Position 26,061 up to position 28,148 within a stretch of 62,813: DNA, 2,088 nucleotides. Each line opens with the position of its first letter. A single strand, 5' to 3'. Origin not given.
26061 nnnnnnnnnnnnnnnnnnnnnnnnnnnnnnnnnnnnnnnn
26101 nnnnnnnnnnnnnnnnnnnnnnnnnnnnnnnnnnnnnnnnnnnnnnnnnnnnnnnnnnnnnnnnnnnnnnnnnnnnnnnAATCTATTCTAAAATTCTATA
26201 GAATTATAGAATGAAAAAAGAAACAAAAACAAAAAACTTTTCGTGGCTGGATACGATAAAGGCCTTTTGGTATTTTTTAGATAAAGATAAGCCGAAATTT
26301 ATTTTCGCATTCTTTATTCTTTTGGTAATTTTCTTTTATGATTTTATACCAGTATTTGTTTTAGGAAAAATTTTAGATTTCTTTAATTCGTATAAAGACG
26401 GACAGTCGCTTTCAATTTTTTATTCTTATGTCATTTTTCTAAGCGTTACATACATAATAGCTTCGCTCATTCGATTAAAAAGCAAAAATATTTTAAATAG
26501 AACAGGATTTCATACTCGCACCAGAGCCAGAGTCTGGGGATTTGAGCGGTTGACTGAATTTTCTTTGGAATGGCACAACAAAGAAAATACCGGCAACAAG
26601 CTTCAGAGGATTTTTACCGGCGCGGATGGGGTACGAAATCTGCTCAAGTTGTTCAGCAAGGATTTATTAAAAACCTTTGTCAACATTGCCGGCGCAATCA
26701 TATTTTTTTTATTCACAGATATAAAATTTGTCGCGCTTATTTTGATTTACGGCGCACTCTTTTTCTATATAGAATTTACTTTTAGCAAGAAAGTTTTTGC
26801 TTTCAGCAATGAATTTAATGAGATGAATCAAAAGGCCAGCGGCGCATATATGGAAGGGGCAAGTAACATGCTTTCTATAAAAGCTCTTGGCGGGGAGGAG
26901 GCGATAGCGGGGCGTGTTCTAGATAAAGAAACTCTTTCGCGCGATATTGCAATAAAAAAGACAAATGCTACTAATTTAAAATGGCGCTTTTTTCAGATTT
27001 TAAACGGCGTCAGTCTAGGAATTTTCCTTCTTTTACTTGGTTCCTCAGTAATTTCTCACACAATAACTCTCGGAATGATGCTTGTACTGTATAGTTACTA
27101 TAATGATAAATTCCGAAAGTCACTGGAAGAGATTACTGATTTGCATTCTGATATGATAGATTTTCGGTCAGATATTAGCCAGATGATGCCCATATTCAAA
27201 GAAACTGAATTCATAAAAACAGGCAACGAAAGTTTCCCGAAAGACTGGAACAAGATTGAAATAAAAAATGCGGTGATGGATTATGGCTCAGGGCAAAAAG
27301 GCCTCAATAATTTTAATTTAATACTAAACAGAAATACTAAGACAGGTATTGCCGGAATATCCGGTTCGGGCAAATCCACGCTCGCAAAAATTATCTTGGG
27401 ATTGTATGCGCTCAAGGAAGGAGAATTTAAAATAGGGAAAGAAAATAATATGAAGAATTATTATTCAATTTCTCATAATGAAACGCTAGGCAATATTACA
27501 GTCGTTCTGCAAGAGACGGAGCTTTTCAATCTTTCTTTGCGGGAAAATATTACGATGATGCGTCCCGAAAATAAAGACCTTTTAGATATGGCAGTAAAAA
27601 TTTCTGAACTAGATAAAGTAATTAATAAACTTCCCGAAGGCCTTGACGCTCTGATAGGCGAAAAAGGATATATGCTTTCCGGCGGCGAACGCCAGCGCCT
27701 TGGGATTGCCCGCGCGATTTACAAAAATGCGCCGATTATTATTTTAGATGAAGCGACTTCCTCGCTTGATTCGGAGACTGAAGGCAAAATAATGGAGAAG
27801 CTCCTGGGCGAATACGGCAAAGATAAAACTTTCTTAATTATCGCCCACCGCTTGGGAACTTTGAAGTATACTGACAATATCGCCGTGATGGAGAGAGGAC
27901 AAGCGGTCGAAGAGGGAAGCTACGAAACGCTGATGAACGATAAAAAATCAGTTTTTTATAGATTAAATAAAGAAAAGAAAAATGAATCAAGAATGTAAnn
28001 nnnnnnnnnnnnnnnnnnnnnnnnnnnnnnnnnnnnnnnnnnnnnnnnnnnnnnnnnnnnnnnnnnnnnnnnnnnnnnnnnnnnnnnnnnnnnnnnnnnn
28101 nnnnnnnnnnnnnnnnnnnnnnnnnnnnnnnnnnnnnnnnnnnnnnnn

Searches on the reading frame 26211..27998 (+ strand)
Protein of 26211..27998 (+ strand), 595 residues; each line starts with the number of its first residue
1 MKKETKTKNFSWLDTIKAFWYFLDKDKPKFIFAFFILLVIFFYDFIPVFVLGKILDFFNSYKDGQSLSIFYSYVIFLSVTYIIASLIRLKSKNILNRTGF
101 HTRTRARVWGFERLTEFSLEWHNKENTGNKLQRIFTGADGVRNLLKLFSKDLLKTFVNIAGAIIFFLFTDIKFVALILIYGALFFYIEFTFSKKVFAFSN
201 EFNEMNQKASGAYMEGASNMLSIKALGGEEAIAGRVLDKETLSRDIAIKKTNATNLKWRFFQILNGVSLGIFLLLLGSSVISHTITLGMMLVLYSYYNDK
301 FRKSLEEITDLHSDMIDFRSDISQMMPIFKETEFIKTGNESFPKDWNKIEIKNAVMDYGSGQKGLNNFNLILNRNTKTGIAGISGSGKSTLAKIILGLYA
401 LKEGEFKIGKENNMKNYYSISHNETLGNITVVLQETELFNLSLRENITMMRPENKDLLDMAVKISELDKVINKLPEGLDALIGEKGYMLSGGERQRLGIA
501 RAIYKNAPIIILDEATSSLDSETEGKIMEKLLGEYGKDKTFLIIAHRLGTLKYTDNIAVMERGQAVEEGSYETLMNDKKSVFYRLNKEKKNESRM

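Call 11: search_protein_families(library=pfam, proteins=[window:26211-27998:+], max_evalue=0.01)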
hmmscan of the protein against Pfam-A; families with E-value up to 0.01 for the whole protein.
window:26211-27998:+ (595 aa): 3 families
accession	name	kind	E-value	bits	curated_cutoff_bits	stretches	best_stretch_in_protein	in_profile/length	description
PF00005.33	ABC_tran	-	1.3e-26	94.3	25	1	365-517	1-137/137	ABC transporter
PF00664.28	ABC_membrane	-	9e-21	75.2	28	1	31-297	2-267/274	ABC transporter transmembrane region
PF02463.25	SMC_N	-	3.7e-09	36.8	40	1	376-560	25-211/220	RecF/RecN/SMC N terminal domain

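Call 37: search_protein_families(library=ncbifam, proteins=[window:26211-27998:+], max_evalue=0.01)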
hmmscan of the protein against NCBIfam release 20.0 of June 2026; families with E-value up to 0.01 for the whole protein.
window:26211-27998:+ (595 aa): 188 families (the best 25 are shown)
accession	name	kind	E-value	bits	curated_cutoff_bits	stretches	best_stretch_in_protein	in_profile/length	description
TIGR02203.1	MsbA_lipidA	equivalog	1.3e-72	245.2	602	1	50-578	36-559/572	lipid A export permease/ATP-binding protein MsbA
NF010178.0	PRK13657.1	equivalog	1.2e-63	215.5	733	1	33-588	24-569/588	glucan ABC transporter ATP-binding protein/ permease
TIGR03796.1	NHLM_micro_ABC1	equivalog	1.5e-63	215.2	853.3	1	66-584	189-707/710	NHLP family bacteriocin export ABC transporter peptidase/permease/ATPase subunit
TIGR02204.1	MsbA_rel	hypoth_equivalog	6.3e-63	213.3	780.4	1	15-578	5-565/576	ABC transporter, permease/ATP-binding protein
NF008381.0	PRK11176.1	equivalog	3e-60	204.2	867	1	6-587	3-577/582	lipid A ABC transporter ATP-binding protein/permease MsbA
TIGR01193.1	bacteriocin_ABC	subfamily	4.4e-60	204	523.85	1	16-584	144-704/708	peptide cleavage/export ABC transporter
NF045513.1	HepA_fam_ABC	equivalog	4.5e-60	203.7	725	1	75-579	99-600/610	heterocyst formation ABC transporter subunit HepA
TIGR01846.1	type_I_sec_HlyB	subfamily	2.2e-59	201.4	725.55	1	38-588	149-691/694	type I secretion system permease/ATPase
TIGR00958.1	3a01208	subfamily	2.9e-59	201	874.6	1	15-585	148-710/711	antigen peptide transporter 2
NF008364.0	PRK11160.1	equivalog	2.4e-57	194.8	630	1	97-586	86-572/575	heme ABC transporter ATP-binding protein/permease CydC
NF052233.1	CphA_assoc_ABC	equivalog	2.4e-56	191.5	880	1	17-590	173-744/766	cyanophycin metabolism-associated ABC transporter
TIGR03375.1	type_I_sec_LssB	subfamily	5.5e-56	190.2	693.1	1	109-579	227-693/696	type I secretion system permease/ATPase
TIGR02857.1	CydD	equivalog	2.1e-50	172.2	435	1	66-560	39-529/529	thiol reductant ABC exporter subunit CydD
TIGR03797.1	NHLM_micro_ABC2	equivalog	3.1e-49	168.1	709.4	1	74-586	179-682/686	NHLP bacteriocin export ABC transporter permease/ATPase subunit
TIGR01192.1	chvA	subfamily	4.2e-48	164.4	585.4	1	48-587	39-568/585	glucan export ABC transporter ATP-binding protein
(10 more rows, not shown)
